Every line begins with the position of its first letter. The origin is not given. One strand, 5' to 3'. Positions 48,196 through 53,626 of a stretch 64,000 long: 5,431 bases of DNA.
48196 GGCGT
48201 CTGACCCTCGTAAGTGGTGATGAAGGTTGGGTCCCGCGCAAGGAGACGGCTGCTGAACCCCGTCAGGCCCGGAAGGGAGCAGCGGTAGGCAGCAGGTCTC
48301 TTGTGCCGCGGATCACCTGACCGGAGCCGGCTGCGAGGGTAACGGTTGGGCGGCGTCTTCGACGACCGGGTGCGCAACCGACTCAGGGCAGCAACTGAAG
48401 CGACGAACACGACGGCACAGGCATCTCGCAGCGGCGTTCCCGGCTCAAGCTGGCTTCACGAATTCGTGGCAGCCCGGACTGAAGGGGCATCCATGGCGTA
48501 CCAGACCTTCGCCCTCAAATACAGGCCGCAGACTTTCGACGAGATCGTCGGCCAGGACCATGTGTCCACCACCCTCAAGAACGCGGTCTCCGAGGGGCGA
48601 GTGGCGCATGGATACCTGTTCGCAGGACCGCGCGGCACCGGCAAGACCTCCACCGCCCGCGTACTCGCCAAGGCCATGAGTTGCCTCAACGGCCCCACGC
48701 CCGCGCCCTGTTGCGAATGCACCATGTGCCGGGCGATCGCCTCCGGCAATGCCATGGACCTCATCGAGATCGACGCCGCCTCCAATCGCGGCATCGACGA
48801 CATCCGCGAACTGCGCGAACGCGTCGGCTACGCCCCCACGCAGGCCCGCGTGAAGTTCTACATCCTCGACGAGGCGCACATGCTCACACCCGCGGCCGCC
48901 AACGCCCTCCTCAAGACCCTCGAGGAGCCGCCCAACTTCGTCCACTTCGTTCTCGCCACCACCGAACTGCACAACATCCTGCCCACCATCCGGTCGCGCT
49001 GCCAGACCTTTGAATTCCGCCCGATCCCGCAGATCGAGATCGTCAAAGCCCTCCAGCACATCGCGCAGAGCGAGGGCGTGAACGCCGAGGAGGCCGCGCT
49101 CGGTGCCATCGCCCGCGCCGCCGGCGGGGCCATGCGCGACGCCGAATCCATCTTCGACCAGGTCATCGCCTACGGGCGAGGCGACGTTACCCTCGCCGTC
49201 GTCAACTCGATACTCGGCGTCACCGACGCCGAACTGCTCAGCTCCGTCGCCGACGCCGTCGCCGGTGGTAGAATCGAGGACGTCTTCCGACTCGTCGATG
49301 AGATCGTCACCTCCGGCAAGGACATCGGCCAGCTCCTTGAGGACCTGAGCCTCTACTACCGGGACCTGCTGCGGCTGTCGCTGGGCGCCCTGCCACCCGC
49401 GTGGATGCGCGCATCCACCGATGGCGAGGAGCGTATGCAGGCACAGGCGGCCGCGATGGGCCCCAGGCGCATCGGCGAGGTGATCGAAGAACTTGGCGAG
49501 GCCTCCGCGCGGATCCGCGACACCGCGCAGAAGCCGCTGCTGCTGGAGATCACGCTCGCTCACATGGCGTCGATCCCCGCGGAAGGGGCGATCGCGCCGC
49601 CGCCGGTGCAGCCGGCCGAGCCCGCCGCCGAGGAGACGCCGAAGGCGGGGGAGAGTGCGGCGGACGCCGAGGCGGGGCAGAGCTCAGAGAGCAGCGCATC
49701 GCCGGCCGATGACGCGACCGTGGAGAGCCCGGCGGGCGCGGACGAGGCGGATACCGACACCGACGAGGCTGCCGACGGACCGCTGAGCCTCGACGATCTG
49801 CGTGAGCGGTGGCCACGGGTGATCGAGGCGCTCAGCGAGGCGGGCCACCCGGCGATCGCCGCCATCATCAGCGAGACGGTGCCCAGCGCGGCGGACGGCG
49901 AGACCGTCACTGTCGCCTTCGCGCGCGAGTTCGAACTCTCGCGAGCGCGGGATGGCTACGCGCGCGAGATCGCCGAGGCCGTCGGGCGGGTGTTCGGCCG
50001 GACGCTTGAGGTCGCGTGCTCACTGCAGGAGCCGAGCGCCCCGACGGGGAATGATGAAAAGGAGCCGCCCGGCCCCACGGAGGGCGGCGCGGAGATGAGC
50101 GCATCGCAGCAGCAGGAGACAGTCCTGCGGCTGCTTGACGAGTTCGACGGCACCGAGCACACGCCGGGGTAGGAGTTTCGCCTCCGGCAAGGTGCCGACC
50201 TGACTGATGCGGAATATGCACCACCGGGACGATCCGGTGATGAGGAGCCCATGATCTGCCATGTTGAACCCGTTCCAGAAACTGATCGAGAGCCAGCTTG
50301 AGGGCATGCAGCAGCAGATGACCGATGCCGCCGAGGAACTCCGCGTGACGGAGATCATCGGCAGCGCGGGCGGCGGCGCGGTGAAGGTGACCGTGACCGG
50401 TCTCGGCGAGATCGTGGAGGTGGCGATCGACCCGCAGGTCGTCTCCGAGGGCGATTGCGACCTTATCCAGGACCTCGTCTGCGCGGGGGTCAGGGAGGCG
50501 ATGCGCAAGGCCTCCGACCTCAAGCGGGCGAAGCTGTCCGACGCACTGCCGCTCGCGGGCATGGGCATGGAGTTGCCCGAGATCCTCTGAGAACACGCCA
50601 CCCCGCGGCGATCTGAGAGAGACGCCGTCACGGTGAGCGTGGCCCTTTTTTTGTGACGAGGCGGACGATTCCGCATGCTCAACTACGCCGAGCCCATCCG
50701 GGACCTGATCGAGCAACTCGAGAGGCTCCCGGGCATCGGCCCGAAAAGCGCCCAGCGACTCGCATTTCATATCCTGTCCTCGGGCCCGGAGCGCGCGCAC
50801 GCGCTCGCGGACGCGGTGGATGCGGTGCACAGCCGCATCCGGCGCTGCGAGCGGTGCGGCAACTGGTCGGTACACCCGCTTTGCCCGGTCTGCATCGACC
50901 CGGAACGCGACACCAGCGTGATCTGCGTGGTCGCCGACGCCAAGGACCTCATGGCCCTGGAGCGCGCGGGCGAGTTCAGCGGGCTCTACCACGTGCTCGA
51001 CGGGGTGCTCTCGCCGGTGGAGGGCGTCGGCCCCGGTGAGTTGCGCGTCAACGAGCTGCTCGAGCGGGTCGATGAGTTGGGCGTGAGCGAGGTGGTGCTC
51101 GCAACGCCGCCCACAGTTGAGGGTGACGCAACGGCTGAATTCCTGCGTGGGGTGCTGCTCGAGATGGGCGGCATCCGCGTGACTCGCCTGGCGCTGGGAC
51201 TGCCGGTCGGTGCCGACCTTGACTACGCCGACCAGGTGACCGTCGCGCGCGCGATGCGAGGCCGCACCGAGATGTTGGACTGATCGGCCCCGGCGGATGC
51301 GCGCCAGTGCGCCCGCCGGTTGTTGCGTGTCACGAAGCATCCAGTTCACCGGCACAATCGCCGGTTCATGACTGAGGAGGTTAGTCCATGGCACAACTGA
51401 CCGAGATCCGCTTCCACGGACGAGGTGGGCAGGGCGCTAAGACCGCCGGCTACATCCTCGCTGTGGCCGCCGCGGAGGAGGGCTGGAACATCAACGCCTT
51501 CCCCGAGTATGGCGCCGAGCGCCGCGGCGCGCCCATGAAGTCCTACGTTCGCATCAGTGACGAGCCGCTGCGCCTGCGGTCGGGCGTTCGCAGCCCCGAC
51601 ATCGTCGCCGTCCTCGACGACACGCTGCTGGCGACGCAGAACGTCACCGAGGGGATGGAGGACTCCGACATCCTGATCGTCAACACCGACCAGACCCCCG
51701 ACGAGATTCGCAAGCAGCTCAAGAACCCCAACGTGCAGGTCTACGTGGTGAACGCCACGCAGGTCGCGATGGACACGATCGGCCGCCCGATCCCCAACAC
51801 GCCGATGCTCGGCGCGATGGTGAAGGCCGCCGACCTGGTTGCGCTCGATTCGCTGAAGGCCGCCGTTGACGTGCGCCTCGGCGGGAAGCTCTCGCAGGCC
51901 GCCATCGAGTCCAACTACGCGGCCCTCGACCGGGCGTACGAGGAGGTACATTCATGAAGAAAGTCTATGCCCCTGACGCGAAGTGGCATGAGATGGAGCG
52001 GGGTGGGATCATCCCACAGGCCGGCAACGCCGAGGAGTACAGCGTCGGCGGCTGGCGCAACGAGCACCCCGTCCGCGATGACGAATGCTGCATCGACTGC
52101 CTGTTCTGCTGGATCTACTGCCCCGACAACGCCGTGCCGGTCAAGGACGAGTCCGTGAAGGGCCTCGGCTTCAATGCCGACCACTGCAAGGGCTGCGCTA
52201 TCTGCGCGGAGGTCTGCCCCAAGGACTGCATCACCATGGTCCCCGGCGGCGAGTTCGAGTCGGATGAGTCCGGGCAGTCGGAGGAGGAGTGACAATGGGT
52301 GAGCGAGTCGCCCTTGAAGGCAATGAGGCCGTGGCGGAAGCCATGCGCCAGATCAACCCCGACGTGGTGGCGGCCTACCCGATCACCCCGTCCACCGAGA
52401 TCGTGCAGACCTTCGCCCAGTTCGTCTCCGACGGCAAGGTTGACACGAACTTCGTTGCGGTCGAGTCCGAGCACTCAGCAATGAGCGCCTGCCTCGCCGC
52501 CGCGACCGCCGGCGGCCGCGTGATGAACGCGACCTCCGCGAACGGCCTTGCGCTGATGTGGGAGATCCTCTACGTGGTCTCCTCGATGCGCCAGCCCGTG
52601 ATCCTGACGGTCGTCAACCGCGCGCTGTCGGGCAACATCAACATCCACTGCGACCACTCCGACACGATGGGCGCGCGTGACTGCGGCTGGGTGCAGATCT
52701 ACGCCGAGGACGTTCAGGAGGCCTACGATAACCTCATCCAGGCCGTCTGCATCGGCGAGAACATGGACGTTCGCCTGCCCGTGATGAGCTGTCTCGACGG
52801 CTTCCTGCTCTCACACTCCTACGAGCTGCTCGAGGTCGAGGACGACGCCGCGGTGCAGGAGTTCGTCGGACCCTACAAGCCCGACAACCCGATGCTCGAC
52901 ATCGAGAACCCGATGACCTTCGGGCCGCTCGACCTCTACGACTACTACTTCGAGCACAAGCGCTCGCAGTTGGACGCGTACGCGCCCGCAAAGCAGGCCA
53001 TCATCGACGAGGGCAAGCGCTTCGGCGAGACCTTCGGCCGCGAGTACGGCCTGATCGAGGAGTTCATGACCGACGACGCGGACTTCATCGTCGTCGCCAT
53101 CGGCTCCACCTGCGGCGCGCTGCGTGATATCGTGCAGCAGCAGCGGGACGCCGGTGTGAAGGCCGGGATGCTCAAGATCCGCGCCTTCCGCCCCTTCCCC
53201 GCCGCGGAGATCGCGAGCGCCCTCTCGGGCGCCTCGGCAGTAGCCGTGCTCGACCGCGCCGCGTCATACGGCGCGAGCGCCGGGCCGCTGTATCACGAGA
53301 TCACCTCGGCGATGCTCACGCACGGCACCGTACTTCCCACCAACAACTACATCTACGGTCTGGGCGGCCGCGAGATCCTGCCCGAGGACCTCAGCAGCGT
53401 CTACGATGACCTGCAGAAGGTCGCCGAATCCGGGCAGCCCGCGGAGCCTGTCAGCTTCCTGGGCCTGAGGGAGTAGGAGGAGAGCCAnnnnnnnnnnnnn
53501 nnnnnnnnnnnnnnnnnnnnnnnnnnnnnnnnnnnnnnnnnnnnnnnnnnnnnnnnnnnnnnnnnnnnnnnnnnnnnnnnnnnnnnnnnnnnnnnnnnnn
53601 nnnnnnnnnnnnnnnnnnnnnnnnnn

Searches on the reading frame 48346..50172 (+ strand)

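Call 16: search_protein_families(library=pfam, proteins=[window:48346-50172:+], max_evalue=0.01)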
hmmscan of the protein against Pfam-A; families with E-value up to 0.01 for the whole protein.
window:48346-50172:+ (608 aa): 11 families
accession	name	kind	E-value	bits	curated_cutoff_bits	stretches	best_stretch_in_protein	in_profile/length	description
PF13177.12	DNA_pol3_delta2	-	2.2e-46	158.2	27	1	70-227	2-160/161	DNA polymerase III, delta subunit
PF22608.2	DNAX_ATPase_lid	-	9.4e-16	57.8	27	1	232-279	2-49/49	DNA polymerase III clamp loader subunit, ATPase lid domain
PF00004.35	AAA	-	2.7e-11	44.5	21.2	1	91-223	2-127/131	ATPase family associated with various cellular activities (AAA)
PF12169.13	DNA_pol3_gamma3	-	1.4e-09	38.3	24.4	1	281-409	1-129/143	DNA polymerase III subunits gamma and tau domain III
PF20964.2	DnaX_C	-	4.8e-09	36.6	26.2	1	475-562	2-89/113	DNA polymerase III subunit tau, C-terminal domain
PF05496.18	RuvB_N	-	8.4e-06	26.1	27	1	60-124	2-70/159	Holliday junction DNA helicase RuvB P-loop domain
PF13401.12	AAA_22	-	2.4e-05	25.1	27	1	92-211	10-129/130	AAA domain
PF13604.12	AAA_30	-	0.00057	20.1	27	1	91-194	22-114/191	AAA domain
PF07728.20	AAA_5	-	0.00085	19.8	22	1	91-194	3-92/139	AAA domain (dynein-related subfamily)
PF01078.27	Mg_chelatase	-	0.0039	17.1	20.3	0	64-132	2-64/207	Magnesium chelatase, subunit ChlI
PF21960.2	RCF1-5-like_lid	-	0.0048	17.3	27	1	235-266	2-34/43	RCF1/5-like, AAA+ ATPase lid domain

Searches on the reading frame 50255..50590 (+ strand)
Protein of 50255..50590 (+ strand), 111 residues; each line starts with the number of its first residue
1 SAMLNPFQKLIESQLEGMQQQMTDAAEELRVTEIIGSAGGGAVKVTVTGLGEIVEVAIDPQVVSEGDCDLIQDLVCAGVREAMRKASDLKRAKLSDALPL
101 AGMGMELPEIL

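Call 16: search_protein_families(library=pfam, proteins=[window:50255-50590:+], max_evalue=0.01)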
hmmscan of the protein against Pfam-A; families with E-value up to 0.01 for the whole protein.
window:50255-50590:+ (111 aa): 2 families
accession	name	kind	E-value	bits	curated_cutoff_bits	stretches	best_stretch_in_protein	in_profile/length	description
PF02575.21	YbaB_DNA_bd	-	5.7e-24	84.6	25.5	1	14-98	3-87/91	YbaB/EbfC DNA-binding family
PF05902.18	4_1_CTD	-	0.0067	17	25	1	42-90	47-96/107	4.1 protein C-terminal domain (CTD)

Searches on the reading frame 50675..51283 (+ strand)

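Call 16: search_protein_families(library=pfam, proteins=[window:50675-51283:+], max_evalue=0.01)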
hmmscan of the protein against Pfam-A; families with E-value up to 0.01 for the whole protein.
window:50675-51283:+ (202 aa): 7 families
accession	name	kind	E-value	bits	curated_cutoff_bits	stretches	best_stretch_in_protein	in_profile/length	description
PF13662.12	Toprim_4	-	1.2e-20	74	25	1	81-173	1-85/85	Toprim domain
PF21176.3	RecR_HhH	-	1.5e-18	66.8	27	1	8-50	1-43/45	RecR, helix-hairpin-helix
PF21175.2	RecR_C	-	2.3e-10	40.1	22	1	175-198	1-24/24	RecR, C-terminal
PF02132.21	RecR_ZnF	-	3e-06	27.3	22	1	55-75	1-21/21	RecR, Cys4-zinc finger domain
PF01751.28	Toprim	-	3.1e-06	27.7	23.1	1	82-163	1-86/96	Toprim domain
PF00633.29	HHH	-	0.00056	20.1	24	1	10-29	8-27/30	Helix-hairpin-helix motif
PF14520.12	HHH_5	-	0.003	18.4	27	1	12-30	34-52/57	Helix-hairpin-helix domain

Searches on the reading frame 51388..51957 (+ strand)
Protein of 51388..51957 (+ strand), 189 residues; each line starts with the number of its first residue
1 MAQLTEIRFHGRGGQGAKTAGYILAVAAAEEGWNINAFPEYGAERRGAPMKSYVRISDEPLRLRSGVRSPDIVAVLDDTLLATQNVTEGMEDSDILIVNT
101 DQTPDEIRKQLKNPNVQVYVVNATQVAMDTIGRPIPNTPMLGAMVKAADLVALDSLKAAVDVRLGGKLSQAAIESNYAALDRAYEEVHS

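Call 16: search_protein_families(library=pfam, proteins=[window:51388-51957:+], max_evalue=0.01)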
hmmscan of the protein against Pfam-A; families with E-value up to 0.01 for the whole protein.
window:51388-51957:+ (189 aa): 1 family
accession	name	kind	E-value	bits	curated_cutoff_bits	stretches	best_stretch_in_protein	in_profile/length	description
PF01558.24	POR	-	5e-41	141.2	27.4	1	13-185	1-173/173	Pyruvate ferredoxin/flavodoxin oxidoreductase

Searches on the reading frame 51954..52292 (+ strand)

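Call 16: search_protein_families(library=pfam, proteins=[window:51954-52292:+], max_evalue=0.01)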
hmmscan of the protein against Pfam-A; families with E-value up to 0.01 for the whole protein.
window:51954-52292:+ (112 aa): 7 families
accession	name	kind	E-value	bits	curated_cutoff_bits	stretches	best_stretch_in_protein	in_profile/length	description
PF14697.11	Fer4_21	-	3e-10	40.5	35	1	42-95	4-59/59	4Fe-4S dicluster domain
PF00037.32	Fer4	-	5.5e-08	32.7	21.1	1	73-94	3-24/24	4Fe-4S binding domain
PF12838.12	Fer4_7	-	6.9e-08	33.3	27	1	46-92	2-52/52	4Fe-4S dicluster domain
PF13237.11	Fer4_10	-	2.4e-06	27.8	25.5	1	38-89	1-53/53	4Fe-4S dicluster domain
PF12797.12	Fer4_2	-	0.00013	22.1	24.5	1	73-89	5-21/22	4Fe-4S binding domain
PF13484.11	Fer4_16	-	0.00049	21.3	30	1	77-105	1-28/66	4Fe-4S double cluster binding domain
PF13187.11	Fer4_9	-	0.00049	20.5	27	0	46-93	2-52/52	4Fe-4S dicluster domain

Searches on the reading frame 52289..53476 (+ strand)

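Call 16: search_protein_families(library=pfam, proteins=[window:52289-53476:+], max_evalue=0.01)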
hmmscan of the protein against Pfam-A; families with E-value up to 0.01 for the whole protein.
window:52289-53476:+ (395 aa): 2 families
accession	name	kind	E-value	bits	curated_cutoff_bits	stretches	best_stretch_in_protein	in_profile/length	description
PF01855.24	POR_N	-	2.3e-67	227.6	27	1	17-237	1-225/231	Pyruvate flavodoxin/ferredoxin oxidoreductase, thiamine diP-bdg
PF17147.9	PFOR_II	-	1.2e-27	96.7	27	1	264-368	1-102/102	Pyruvate:ferredoxin oxidoreductase core domain II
